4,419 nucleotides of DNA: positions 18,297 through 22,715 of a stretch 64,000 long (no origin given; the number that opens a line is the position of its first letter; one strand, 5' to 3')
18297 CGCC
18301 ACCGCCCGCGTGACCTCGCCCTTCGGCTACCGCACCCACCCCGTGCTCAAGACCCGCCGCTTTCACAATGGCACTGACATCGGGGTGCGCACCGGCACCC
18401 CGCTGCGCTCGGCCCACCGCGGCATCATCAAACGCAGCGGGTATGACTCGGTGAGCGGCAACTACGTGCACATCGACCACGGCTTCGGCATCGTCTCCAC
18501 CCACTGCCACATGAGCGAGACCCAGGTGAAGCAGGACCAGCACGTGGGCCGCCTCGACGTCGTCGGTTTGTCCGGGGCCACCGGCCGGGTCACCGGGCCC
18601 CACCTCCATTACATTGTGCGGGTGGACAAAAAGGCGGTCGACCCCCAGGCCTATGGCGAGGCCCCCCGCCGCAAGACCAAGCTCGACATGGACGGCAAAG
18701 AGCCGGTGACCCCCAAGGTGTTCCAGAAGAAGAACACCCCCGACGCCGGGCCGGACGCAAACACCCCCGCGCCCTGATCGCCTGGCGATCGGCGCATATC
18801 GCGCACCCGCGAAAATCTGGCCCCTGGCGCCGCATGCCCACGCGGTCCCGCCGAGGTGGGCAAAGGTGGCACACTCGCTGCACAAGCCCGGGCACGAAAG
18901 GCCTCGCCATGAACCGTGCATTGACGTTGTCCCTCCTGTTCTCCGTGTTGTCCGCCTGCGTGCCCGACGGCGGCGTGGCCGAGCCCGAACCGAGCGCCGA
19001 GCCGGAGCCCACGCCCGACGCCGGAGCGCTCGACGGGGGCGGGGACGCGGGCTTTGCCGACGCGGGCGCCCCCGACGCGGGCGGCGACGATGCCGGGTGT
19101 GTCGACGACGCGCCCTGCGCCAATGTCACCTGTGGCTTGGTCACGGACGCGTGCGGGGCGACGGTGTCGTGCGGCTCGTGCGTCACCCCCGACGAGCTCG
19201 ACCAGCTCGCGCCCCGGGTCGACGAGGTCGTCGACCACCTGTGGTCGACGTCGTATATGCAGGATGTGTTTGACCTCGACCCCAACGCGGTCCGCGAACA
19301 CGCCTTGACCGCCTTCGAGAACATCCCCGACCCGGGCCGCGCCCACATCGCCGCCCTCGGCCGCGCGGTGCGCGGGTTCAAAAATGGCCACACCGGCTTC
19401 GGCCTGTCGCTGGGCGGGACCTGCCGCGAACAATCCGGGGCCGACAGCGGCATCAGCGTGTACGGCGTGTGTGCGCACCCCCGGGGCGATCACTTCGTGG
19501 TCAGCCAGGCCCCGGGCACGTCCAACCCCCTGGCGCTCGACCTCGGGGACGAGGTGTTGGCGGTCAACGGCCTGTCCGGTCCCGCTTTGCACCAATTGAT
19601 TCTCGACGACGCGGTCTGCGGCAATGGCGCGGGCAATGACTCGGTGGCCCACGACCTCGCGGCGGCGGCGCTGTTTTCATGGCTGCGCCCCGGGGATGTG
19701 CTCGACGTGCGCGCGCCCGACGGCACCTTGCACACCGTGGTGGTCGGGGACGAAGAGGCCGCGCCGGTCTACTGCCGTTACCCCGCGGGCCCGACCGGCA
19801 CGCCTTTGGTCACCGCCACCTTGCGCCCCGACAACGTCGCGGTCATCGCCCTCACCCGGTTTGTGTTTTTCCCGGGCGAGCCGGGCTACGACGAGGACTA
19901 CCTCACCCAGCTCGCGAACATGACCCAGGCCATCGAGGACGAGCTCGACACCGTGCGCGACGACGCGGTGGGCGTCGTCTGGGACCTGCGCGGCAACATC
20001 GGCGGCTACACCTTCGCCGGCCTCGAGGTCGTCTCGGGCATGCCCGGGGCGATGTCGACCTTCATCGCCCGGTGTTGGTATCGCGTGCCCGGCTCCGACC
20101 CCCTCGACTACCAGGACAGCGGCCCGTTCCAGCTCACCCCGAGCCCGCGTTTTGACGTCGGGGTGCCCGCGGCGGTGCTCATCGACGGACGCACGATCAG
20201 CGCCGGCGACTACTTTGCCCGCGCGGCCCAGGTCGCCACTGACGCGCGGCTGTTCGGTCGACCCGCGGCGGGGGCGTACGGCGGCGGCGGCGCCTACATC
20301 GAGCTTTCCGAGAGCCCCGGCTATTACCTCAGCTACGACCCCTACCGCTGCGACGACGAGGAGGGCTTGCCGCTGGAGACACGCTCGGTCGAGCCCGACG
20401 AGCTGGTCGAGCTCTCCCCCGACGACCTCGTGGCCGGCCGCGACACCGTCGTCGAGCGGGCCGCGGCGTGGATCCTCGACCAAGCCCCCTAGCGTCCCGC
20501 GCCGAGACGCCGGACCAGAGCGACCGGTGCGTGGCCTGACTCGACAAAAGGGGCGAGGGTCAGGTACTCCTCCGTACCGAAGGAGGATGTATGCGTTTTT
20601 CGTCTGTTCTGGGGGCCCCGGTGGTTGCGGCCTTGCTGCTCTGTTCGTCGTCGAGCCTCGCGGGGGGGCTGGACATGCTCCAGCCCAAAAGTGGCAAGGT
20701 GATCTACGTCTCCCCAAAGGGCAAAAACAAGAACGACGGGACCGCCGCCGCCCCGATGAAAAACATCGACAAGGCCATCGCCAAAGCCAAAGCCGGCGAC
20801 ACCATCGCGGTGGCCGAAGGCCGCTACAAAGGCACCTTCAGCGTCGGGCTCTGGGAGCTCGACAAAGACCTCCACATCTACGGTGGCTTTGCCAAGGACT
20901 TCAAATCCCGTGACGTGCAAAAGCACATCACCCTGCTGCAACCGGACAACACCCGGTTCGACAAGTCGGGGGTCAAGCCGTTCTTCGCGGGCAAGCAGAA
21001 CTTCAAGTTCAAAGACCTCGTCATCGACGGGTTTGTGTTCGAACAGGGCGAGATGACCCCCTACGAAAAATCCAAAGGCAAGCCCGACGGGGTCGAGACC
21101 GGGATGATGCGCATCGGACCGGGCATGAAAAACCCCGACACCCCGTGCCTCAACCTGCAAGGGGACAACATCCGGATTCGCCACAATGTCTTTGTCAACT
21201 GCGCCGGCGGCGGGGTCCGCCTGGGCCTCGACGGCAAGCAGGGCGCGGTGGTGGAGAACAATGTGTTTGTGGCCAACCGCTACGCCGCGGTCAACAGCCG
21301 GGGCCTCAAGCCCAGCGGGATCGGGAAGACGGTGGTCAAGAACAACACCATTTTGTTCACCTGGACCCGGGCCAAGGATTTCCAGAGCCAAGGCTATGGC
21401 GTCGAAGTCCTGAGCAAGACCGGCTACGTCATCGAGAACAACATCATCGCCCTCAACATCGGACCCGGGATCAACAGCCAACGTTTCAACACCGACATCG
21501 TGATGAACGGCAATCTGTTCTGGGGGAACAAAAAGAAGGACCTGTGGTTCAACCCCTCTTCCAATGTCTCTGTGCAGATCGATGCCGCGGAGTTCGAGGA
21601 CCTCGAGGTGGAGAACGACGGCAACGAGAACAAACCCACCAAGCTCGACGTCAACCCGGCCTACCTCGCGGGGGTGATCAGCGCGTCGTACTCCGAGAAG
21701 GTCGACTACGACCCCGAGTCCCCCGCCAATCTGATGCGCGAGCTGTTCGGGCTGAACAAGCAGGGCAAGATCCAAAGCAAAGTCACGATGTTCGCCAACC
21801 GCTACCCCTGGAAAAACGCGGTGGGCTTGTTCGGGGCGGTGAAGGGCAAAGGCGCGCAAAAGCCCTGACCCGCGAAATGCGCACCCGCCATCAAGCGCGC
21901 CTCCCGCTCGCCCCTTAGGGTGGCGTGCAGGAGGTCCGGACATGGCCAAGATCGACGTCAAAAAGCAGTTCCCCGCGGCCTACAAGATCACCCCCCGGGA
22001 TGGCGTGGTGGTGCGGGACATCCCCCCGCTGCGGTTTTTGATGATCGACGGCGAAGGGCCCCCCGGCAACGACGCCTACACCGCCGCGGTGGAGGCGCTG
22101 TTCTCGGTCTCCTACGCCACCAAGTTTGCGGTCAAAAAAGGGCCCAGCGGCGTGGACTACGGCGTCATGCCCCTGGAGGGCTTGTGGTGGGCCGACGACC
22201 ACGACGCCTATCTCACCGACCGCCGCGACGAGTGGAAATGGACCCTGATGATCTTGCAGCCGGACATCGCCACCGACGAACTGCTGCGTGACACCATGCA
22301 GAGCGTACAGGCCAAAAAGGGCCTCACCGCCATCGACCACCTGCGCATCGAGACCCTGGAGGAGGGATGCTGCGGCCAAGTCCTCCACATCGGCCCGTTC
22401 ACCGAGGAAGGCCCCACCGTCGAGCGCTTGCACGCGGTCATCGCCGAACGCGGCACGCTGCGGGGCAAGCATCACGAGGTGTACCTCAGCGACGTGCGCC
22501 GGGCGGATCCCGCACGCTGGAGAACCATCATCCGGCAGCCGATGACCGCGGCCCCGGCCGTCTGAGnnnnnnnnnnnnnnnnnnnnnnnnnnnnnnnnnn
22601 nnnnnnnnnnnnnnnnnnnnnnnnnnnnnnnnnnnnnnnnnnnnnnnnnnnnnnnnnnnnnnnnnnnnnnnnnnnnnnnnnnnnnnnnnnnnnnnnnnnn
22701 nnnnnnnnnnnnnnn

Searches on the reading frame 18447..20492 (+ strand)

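Call 28: search_protein_families(library=pfam, proteins=[window:18447-20492:+], max_evalue=0.00001)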
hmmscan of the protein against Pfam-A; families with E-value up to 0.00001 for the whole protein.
window:18447-20492:+ (681 aa): 1 family
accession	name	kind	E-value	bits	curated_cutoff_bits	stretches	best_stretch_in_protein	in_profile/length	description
PF03572.23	Peptidase_S41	-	3.1e-10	40.3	24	1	478-652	12-163/165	Peptidase family S41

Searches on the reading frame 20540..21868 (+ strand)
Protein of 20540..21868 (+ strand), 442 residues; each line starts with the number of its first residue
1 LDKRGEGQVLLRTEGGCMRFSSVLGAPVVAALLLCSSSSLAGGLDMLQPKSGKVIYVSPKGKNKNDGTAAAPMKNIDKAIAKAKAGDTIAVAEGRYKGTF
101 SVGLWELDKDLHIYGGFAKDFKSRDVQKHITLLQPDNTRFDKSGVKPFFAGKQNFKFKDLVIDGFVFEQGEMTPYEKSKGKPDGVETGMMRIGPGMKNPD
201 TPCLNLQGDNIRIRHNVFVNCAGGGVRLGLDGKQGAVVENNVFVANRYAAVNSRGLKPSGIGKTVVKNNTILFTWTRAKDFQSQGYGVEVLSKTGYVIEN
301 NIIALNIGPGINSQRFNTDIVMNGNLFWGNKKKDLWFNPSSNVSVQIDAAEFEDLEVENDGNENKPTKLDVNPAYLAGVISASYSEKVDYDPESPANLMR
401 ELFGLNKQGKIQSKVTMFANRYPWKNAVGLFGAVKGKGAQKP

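Call 29: search_protein_families(library=pfam, proteins=[window:20540-21868:+], max_evalue=0.00001)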
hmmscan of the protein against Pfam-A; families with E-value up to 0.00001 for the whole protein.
window:20540-21868:+ (442 aa): 2 families
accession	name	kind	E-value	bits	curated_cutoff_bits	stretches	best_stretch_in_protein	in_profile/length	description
PF07602.17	DUF1565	-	5.5e-10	39.4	20.3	1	60-97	2-39/257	Protein of unknown function (DUF1565)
PF13229.12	Beta_helix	-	1.2e-08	35.1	25.9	0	268-345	38-105/158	Right handed beta helix region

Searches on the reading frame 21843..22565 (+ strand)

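Call 30: search_protein_families(library=pfam, proteins=[window:21843-22565:+], max_evalue=0.00001)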
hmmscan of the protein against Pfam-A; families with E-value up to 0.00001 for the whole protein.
window:21843-22565:+ (240 aa): 1 family
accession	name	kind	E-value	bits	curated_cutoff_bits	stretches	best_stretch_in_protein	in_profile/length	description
PF06445.20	GyrI-like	-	8.5e-11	42.8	26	1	57-230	5-150/155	GyrI-like small molecule binding domain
